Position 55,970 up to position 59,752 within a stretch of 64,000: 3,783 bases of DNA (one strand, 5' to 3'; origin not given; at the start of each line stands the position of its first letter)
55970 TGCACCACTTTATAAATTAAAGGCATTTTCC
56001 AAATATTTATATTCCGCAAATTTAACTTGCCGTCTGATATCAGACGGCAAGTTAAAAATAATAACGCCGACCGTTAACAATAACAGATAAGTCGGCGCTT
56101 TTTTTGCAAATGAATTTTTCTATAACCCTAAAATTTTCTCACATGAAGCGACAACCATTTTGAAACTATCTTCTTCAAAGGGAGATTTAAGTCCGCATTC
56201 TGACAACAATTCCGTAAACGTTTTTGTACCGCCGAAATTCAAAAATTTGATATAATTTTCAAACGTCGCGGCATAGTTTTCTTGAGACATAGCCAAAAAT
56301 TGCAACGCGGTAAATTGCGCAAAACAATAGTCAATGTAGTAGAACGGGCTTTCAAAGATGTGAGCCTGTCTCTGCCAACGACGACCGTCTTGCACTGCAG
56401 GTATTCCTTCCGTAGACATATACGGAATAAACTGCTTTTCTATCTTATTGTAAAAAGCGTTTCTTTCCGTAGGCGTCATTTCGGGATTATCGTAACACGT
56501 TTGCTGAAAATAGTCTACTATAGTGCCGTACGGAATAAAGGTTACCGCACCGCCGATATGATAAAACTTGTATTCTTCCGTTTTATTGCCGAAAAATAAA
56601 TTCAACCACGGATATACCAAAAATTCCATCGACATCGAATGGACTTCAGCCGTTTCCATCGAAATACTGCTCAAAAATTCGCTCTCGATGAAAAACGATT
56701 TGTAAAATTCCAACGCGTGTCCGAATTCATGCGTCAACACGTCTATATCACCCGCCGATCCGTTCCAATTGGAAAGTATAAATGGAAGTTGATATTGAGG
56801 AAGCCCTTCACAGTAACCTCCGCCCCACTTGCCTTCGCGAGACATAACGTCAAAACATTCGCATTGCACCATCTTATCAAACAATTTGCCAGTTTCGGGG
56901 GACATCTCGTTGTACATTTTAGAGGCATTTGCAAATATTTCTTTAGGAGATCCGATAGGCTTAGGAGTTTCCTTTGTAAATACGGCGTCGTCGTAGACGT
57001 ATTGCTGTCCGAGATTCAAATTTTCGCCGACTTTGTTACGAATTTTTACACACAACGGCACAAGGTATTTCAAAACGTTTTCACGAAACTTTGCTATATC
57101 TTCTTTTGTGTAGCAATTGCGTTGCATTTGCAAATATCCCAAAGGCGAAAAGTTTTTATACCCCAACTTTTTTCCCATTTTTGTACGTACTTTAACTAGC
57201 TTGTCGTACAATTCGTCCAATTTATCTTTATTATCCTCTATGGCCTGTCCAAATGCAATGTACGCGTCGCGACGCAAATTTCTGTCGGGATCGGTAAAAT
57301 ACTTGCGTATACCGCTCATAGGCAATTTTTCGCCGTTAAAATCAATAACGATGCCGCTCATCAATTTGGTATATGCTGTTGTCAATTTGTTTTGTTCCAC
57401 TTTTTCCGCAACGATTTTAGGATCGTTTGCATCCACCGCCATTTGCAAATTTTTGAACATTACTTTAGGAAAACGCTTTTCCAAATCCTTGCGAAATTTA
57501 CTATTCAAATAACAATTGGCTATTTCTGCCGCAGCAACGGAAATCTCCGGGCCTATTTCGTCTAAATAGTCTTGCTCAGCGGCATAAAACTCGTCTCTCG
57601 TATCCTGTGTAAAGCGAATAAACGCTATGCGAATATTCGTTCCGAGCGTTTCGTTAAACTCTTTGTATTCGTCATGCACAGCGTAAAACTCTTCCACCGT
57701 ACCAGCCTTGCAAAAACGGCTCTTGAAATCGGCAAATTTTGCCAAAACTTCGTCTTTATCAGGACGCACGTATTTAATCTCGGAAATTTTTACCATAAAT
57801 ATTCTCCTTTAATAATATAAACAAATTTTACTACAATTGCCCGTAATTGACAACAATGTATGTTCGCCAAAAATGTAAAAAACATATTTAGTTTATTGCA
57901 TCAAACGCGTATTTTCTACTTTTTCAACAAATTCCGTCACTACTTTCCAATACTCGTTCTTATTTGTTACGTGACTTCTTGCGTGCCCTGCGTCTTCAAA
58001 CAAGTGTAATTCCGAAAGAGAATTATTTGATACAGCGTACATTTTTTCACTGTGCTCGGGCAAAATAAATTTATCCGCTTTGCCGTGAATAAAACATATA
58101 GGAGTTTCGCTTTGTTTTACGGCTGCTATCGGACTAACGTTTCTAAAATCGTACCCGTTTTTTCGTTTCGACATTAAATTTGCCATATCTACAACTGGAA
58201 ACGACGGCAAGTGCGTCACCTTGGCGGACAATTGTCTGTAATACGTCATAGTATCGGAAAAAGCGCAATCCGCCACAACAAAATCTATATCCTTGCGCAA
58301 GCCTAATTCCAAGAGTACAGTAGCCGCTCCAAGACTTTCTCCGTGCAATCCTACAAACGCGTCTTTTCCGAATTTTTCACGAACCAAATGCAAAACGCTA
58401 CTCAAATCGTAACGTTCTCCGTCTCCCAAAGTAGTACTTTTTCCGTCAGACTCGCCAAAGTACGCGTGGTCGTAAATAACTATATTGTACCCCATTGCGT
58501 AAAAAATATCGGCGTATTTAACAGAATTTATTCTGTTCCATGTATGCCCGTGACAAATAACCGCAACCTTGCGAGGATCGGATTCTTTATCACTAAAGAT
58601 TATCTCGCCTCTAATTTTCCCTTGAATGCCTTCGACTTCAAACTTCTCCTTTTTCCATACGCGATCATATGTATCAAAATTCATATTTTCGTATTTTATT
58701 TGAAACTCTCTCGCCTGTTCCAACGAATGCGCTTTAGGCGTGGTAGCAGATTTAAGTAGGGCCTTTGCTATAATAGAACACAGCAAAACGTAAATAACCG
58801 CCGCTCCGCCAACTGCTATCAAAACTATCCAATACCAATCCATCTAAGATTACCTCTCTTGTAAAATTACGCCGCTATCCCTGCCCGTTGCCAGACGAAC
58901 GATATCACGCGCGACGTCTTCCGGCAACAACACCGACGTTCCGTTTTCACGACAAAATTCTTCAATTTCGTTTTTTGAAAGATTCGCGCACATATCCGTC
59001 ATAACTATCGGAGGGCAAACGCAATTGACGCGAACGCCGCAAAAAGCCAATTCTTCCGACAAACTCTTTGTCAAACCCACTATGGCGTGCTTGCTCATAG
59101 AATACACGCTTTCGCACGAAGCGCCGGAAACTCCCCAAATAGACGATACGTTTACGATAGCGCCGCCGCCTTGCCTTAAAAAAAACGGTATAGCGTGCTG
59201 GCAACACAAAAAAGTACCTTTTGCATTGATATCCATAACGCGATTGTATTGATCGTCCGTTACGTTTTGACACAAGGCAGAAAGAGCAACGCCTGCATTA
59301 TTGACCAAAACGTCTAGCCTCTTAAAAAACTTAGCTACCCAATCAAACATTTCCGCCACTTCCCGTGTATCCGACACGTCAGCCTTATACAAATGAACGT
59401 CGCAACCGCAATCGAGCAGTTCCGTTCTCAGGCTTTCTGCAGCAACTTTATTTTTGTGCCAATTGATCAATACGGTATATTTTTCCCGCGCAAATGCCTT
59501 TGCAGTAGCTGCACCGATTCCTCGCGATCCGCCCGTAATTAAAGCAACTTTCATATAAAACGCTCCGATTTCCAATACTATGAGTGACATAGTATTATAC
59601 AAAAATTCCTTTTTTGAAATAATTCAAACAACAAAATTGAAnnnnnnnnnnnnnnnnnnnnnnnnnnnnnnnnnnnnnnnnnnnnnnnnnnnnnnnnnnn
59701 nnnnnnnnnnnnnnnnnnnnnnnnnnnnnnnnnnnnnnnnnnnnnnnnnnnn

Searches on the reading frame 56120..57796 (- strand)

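Call 6: search_protein_families(library=ncbifam, proteins=[window:56120-57796:-])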
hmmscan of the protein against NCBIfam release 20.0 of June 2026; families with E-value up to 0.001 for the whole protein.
window:56120-57796:- (558 aa): 3 families
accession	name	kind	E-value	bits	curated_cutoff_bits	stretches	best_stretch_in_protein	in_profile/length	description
TIGR02289.1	M3_not_pepF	subfamily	1.4e-160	535.5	442.35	1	20-556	7-545/549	M3 family oligoendopeptidase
TIGR02290.1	M3_fam_3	subfamily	2.1e-28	99.7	561.7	1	127-536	149-562/587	M3 family oligoendopeptidase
TIGR00181.1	pepF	equivalog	3.8e-24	85.5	490.55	1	34-536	47-566/591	oligoendopeptidase F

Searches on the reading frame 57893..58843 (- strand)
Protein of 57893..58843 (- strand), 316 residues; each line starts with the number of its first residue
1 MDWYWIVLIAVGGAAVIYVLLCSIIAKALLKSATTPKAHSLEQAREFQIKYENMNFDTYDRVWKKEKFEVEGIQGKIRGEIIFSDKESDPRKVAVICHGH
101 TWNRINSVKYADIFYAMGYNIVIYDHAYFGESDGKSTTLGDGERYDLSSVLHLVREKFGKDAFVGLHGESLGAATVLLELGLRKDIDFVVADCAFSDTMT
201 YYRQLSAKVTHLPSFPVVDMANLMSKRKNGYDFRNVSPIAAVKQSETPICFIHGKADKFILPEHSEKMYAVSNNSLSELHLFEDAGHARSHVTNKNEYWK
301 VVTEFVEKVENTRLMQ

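Call 6: search_protein_families(library=ncbifam, proteins=[window:57893-58843:-])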
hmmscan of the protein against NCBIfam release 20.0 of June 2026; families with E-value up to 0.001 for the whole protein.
window:57893-58843:- (316 aa): 1 family
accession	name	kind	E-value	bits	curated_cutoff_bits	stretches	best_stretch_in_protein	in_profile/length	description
NF047920.1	lactonase_UilS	equivalog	6.6e-13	49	400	1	85-198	18-134/285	UilS family quorum-quenching N-acyl-homoserine lactonase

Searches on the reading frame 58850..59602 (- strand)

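Call 6: search_protein_families(library=ncbifam, proteins=[window:58850-59602:-])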
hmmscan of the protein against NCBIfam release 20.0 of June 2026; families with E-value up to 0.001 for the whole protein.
window:58850-59602:- (250 aa): 227 families (the best 25 are shown)
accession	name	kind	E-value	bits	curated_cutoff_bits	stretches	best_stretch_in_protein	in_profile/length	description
NF004818.0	PRK06172.1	equivalog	3.3e-55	187.2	336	1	15-216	5-208/253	SDR family oxidoreductase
NF009466.0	PRK12826.1-2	subfamily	8.4e-54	182.6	222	1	18-239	4-227/248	3-oxoacyl-ACP reductase FabG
NF047420.2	EF_P_mod_YmfI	equivalog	1.8e-52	178.4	238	1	20-238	2-217/236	elongation factor P 5-aminopentanone reductase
TIGR01830.1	3oxo_ACP_reduc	equivalog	2.6e-51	174.6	297.75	1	20-238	1-220/239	3-oxoacyl-[acyl-carrier-protein] reductase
NF004198.0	PRK05653.1-3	equivalog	8.1e-49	166.3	296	1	17-239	7-229/248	3-oxoacyl-ACP reductase FabG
NF004791.0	PRK06138.1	equivalog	5.1e-48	163.6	312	1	18-211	6-197/252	SDR family oxidoreductase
NF052558.1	MBtsdlDhBudC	equivalog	1.2e-47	162.6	270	1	15-239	1-224/250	meso-2,3-butanediol dehydrogenase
NF005559.1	PRK07231.1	subfamily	1.9e-47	161.9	215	1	18-236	5-227/249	glucose 1-dehydrogenase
TIGR01963.1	PHB_DH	subfamily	9.8e-46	156.1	307.05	1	18-234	2-210/255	3-hydroxybutyrate dehydrogenase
NF007273.0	PRK09730.1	equivalog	1.1e-45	156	406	1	17-208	1-197/247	SDR family oxidoreductase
NF009093.0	PRK12429.1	subfamily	1.5e-44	152.3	258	1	17-223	5-206/259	3-hydroxybutyrate dehydrogenase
NF004825.0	PRK06181.1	equivalog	2.9e-44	151.4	215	1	14-247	3-237/268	SDR family oxidoreductase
NF053542.1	FlxB_rubin_SDR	equivalog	4.1e-44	151.1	340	1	18-232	1-215/239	flexirubin biosynthesis SDR family reductase FlxB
NF006123.0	PRK08267.1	equivalog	5.8e-44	150.3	261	1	17-239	2-221/261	SDR family oxidoreductase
NF004199.0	PRK05653.1-4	equivalog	7.1e-44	150.2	301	1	16-238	4-227/247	3-oxoacyl-ACP reductase FabG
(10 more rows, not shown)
